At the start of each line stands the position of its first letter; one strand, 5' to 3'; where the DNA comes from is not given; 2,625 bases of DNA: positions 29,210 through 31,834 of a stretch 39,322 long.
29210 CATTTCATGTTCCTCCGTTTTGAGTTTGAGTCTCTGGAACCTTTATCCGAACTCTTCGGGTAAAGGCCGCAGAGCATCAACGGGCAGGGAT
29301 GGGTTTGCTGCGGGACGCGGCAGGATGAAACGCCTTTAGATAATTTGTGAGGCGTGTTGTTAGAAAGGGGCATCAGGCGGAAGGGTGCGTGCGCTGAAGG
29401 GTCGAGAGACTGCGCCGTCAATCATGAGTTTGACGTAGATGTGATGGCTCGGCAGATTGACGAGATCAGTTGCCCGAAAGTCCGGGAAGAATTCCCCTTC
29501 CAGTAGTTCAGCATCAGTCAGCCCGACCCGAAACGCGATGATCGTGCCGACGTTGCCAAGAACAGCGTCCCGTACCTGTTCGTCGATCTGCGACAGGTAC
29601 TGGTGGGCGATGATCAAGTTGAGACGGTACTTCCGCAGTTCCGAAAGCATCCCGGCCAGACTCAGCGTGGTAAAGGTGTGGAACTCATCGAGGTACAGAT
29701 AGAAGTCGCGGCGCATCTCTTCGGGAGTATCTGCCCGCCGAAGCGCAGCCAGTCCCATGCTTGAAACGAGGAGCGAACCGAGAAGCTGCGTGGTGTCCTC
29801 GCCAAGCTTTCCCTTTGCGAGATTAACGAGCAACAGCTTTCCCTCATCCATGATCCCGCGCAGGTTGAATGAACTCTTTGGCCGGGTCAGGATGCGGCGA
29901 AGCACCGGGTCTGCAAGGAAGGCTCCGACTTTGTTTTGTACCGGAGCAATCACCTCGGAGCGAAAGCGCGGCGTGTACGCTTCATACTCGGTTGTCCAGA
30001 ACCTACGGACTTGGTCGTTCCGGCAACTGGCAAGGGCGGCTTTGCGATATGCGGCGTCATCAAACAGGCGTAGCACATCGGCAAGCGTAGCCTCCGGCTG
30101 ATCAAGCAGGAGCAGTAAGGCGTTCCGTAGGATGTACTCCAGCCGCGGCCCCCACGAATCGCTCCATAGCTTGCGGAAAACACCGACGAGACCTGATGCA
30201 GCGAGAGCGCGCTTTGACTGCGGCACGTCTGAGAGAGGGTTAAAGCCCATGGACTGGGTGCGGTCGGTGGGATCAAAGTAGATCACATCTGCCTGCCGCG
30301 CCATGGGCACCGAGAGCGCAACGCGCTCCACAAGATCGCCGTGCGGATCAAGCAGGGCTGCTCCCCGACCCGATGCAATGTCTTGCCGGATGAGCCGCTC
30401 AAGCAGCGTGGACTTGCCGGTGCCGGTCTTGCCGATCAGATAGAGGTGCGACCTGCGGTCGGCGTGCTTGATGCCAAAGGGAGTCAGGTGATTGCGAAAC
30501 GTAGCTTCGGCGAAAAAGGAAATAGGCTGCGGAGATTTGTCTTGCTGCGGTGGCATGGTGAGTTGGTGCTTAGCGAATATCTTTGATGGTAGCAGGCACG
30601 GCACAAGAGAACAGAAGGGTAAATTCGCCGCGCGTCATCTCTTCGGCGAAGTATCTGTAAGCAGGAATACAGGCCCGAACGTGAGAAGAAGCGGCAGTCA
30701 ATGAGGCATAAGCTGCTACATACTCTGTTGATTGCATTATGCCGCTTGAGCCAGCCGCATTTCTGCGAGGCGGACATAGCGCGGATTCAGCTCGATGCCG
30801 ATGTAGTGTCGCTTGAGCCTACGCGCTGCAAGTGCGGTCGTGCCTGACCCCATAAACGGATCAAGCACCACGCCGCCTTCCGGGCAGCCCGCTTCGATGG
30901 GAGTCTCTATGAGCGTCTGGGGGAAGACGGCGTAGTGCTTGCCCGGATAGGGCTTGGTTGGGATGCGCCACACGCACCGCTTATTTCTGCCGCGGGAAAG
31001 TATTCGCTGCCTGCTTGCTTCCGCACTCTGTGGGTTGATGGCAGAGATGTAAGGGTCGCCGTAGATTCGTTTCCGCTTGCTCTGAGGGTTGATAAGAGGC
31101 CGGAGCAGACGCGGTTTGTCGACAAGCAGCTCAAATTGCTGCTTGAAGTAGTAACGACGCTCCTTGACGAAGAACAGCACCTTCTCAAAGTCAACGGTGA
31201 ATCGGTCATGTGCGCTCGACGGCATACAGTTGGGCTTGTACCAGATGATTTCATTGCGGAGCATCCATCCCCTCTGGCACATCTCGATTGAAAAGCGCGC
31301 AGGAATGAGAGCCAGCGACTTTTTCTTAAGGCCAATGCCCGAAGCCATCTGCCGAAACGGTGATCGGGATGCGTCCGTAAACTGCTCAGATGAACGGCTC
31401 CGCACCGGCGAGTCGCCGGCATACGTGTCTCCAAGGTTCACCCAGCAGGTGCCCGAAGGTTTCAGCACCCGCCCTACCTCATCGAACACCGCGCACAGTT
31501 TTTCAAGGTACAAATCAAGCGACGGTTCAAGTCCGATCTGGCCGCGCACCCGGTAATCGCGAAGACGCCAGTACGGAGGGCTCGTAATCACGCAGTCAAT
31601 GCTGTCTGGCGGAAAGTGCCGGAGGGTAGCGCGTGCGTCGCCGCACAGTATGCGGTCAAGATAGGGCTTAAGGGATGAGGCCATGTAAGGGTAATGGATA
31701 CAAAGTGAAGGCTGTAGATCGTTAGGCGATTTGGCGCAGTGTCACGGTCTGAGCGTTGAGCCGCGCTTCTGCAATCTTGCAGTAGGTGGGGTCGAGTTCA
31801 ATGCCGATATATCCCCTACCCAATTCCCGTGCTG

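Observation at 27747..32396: Six-gene operon: DPPY MTase, SPPY MTase, soluble TraD-like ATPase, two Cys-rich mini-proteins, DUF932, with no recognisable endonuclease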

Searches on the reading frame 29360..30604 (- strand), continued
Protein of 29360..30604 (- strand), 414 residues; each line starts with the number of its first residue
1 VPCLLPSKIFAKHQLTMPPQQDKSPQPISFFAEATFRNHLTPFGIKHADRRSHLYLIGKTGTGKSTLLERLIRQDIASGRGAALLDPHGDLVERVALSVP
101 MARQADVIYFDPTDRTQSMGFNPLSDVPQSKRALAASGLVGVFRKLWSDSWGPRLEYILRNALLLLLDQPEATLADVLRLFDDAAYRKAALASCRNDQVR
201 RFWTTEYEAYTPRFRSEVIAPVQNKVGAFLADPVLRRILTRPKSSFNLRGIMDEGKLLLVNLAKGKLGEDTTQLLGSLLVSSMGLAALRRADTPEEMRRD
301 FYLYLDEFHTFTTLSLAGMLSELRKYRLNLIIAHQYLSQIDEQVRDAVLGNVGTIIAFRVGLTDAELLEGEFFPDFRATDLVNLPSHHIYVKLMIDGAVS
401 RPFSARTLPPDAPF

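Call 56: search_dna_similar(query=window:29360-30556:-, collection=phages, mode=protein, max_evalue=1e-10, max_rows=20)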
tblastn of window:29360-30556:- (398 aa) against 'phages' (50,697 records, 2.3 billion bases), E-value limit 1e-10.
Records with a match: 11; places in all: 11; records where one place covers at least 80% of the query: 11.
Best place of each record, by identity: <60% 11.
By first word of the organism name: Bacillus 9; Microcystis 1; Brevibacillus 1.
By host as written in the record: Bacillus megaterium str. ATCC 43725 2; Bacillus cereus HER1399 2; Bacillus cereus BGSC 6E1 2; Bacillus cereus 2; Bacillus sp. S4 1; Microcystis wesenbergii 1; - 1.
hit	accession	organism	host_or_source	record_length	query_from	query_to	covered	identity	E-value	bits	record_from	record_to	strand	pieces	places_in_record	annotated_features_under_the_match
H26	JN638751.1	Bacillus phage G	Bacillus megaterium str. ATCC 43725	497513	40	397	90%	26.9%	3e-28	122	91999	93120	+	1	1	156: gp156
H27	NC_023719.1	Bacillus phage G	Bacillus megaterium str. ATCC 43725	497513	40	397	90%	26.9%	3e-28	122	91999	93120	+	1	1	156: gp156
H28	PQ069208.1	Bacillus phage S4-1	Bacillus sp. S4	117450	40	392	89%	25.9%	9e-14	79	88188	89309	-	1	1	record has no annotation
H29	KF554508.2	Bacillus phage CP-51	Bacillus cereus HER1399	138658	40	392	89%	25.7%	7e-14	79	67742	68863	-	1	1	hypothetical protein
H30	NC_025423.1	Bacillus phage CP-51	Bacillus cereus HER1399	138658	40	392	89%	25.7%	7e-14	79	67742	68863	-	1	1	hypothetical protein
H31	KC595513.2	Bacillus phage Shanette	Bacillus cereus BGSC 6E1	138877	40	392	89%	25.7%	6e-13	77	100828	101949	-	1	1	hypothetical protein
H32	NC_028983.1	Bacillus phage Shanette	Bacillus cereus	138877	40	392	89%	25.7%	6e-13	77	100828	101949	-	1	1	hypothetical protein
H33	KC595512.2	Bacillus phage JL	Bacillus cereus BGSC 6E1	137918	40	392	89%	25.4%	4e-13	77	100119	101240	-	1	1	lipid A export ATP-binding/permease protein Msb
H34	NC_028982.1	Bacillus phage JL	Bacillus cereus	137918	40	392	89%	25.4%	4e-13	77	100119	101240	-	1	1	lipid A export ATP-binding/permease protein Msb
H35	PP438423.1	Microcystis phage Mwe-JY31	Microcystis wesenbergii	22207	9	336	82%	25.3%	9e-18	91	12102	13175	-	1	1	hypothetical protein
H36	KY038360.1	Brevibacillus phage MRSA107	sputum specimen in the respiratory ...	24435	40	372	84%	24.7%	4e-12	74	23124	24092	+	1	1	record has no annotation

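Call 57: get_annotated_region(hit=H1, flank=9000)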
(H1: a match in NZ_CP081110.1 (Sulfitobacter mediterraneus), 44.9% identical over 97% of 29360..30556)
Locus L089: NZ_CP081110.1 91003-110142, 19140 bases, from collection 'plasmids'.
description: Sulfitobacter mediterraneus strain M342 plasmid unnamed1, complete sequence
organism: Sulfitobacter mediterraneus (NCBI taxid 83219)
taxonomy: Bacteria; Pseudomonadota; Alphaproteobacteria; Rhodobacterales; Roseobacteraceae; Sulfitobacter; Sulfitobacter mediterraneus
host: -; source: -; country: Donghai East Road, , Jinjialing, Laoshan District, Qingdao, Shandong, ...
typing (MOB-suite, as given by PLSDB): non-mobilizable
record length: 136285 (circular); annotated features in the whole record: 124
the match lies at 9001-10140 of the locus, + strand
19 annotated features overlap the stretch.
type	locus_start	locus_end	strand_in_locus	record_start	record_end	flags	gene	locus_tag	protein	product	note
CDS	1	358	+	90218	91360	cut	-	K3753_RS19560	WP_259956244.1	tyrosine-type recombinase/integrase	GO:0015074 - DNA integration [Evidence IEA]; GO:0006310 - DNA recombination [Evidence IEA]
CDS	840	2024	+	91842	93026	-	repA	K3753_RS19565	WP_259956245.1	plasmid partitioning protein RepA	-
CDS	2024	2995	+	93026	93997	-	repB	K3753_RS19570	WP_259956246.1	plasmid partitioning protein RepB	-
CDS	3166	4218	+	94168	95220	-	-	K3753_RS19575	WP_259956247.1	helix-turn-helix domain-containing protein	-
CDS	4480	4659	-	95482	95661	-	-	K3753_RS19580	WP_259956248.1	hypothetical protein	-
CDS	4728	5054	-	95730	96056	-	-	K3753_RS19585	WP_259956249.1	hypothetical protein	-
CDS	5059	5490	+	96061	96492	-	-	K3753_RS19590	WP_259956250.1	hypothetical protein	-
CDS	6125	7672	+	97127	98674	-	-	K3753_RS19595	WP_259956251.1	recombinase family protein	GO:0006310 - DNA recombination [Evidence IEA]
CDS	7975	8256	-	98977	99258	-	-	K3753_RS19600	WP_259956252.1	hypothetical protein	-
CDS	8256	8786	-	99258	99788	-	-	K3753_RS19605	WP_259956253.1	DUF3768 domain-containing protein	-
CDS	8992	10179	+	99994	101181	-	-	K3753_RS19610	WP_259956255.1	type IV secretion system DNA-binding domain-containing protein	-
CDS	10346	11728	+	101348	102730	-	-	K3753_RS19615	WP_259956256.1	transposase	GO:0006313 - DNA transposition [Evidence IEA]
CDS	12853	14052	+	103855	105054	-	-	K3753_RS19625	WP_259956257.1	IS91 family transposase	-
CDS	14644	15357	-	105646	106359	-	-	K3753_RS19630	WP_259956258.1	alpha/beta hydrolase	-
CDS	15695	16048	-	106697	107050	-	-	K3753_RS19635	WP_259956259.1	hypothetical protein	-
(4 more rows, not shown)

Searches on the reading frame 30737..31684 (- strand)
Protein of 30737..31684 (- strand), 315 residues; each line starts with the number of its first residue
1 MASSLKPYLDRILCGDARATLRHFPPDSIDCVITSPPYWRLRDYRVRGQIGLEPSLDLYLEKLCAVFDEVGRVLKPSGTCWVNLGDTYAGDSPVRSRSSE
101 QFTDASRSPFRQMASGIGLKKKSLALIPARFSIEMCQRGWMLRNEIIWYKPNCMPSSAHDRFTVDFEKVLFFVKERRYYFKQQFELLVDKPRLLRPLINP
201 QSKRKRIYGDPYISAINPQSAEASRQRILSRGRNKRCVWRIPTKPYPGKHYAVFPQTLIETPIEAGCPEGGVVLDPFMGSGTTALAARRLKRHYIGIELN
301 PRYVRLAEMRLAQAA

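Call 6: search_protein_families(library=pfam, proteins=[window:30737-31684:-], max_evalue=0.01)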
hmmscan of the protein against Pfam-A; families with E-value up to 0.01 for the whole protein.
window:30737-31684:- (315 aa): 4 families
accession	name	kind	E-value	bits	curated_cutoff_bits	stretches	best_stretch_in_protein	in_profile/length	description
PF01555.25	N6_N4_Mtase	-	3.9e-48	164.7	26.7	1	29-308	1-220/221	DNA methylase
PF08241.18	Methyltransf_11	-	0.00099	20.1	21.2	0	278-313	5-40/95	Methyltransferase domain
PF13649.12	Methyltransf_25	-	0.0012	19.9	27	0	273-313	1-43/97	Methyltransferase domain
PF13847.12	Methyltransf_31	-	0.0074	16.4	27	0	270-313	4-50/145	Methyltransferase domain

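Call 7: search_protein_families(library=padloc, proteins=[window:30737-31684:-], max_evalue=0.01)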
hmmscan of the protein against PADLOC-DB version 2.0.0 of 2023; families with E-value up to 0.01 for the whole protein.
window:30737-31684:- (315 aa): 66 families (the best 25 are shown)
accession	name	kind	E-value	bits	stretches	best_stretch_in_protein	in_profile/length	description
PDLC03387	MTase_II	-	1.3e-90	301.5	1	10-312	12-276/289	Type II methyltransferase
PDLC03252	MTase_II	-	1.5e-65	219.9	2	12-183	93-262/365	Type II methyltransferase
PDLC03336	MTase_II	-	1.6e-49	167.1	2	13-182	32-187/421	Type II methyltransferase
PDLC03309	MTase_II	-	1.3e-39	134.1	3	48-175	121-248/353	Type II methyltransferase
PDLC03371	MTase_II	-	1.7e-38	130.6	2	136-313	108-254/260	Type II methyltransferase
PDLC03316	MTase_II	-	5e-36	122.5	3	6-92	34-118/390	Type II methyltransferase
PDLC03303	MTase_II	-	3.8e-35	119.5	3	11-89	5-83/668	Type II methyltransferase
PDLC03353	MTase_II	-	9.5e-32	108.5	1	10-312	10-251/260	Type II methyltransferase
PDLC03299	MTase_II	-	7.3e-29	99.2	2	135-312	98-258/296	Type II methyltransferase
PDLC03350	MTase_II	-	3.9e-28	96.8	2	234-312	217-296/312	Type II methyltransferase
PDLC03259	MTase_II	-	2.5e-25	87.2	2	11-89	5-82/423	Type II methyltransferase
PDLC03265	MTase_II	-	3.3e-24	83.9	2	222-311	238-328/333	Type II methyltransferase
PDLC03320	MTase_II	-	1.4e-23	81.5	1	249-313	212-276/289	Type II methyltransferase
PDLC03216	MTase_II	-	1.5e-23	81.4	2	250-314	194-258/364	Type II methyltransferase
PDLC03738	oMTase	-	2.1e-22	77.3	2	253-313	207-267/376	orphan methyltransferase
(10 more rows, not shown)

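Call 8: search_protein_families(library=ncbifam, proteins=[window:30737-31684:-], max_evalue=0.01)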
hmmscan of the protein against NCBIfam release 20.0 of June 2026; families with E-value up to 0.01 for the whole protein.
window:30737-31684:- (315 aa): 5 families
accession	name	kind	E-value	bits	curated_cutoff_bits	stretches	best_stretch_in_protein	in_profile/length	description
NF050803.1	DnaMtaseCcrMCaul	equivalog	4.6e-24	85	830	2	250-313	186-249/350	adenine-specific DNA-methyltransferase CcrM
NF008572.0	PRK11524.1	equivalog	2.1e-18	66.5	292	2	249-313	194-258/294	adenine-specific DNA-methyltransferase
NF010253.0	PRK13699.1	subfamily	1.6e-13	50.9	244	1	254-313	148-207/226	DNA methyltransferase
NF040850.1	Trm14_Thcoccales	equivalog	0.0033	16.4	480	1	250-310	198-260/365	tRNA (guanine(6)-N2)-methyltransferase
TIGR01177.1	TIGR01177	hypoth_equivalog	0.0073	15.7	316.55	0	267-308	180-221/330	TIGR01177 family methyltransferase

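Call 9: search_protein_families(library=phrogs, proteins=[window:30737-31684:-], max_evalue=0.01)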
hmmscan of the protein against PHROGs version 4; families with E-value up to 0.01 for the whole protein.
window:30737-31684:- (315 aa): 13 families
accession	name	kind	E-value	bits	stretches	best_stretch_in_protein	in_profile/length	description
phrog_67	-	other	2.2e-74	252.8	1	11-314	125-346/743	DNA methyltransferase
phrog_498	-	other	3.4e-24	86.3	1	11-313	202-422/633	DNA methyltransferase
phrog_3008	-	other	3e-21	76.8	1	237-313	133-213/244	DNA methyltransferase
phrog_12517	-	unknown function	4.8e-18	66.4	2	251-314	87-150/316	-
phrog_6952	-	other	1.7e-11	45.3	1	239-300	102-164/181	DNA methyltransferase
phrog_8769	-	other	2.4e-10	41.1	1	269-313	11-55/71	methyltransferase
phrog_6025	-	other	9.7e-10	39.4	1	11-158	13-118/192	DNA methyltransferase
phrog_18293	-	other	8.3e-09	36.4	1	254-313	50-109/119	methyltransferase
phrog_18146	-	other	1e-08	35.5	1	249-301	48-101/452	DNA methyltransferase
phrog_23148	-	unknown function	1.8e-08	35.6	1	249-314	84-149/165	-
phrog_23085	-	unknown function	6.8e-08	33.3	1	249-310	43-104/138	-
phrog_10183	-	other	4e-05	23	0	270-306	116-152/889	DNA methyltransferase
phrog_16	-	DNA, RNA and nucleotide metabolism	0.00012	21.4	1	267-307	865-905/986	DNA helicase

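Call 39: search_solved_structures(query=window:30737-31684:-, max_evalue=0.00001)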
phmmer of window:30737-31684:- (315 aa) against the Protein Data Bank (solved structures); distinct sequences matched with E-value up to 0.00001: 11.
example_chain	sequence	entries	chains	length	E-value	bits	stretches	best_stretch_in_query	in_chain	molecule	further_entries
2zie_A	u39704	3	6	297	1.6e-24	89.7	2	10-87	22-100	Putative modification methylase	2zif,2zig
8s9n_A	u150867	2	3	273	1.2e-22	83.5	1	234-313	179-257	DNA cytosine-N4 methyltransferase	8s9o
8s9m_A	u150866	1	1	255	7.1e-22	81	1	234-313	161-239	DNA cytosine-N4 methyltransferase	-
9c3u_A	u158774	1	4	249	1e-17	67.3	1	142-311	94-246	Methyltransferase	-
8urk_A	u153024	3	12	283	1.4e-17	66.9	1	142-311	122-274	Methyltransferase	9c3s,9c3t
5hfj_A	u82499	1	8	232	7.6e-14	54.6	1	257-311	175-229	Adenine specific DNA methyltransferase (DpnA)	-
5hek_A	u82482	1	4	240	8.1e-14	54.5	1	257-311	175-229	Adenine specific DNA methyltransferase (DpnA)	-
1g60_A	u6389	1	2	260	2.3e-13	53.1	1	135-312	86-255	Adenine-specific Methyltransferase MboIIA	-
6pbd_A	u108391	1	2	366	2.5e-12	49.7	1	250-313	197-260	Modification methylase CcrMI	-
1boo_A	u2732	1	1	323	5.5e-11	45.2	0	13-96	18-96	PROTEIN (N-4 CYTOSINE-SPECIFIC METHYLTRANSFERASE PVU II)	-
1eg2_A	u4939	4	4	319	9.3e-06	28.1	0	140-302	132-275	MODIFICATION METHYLASE RSRI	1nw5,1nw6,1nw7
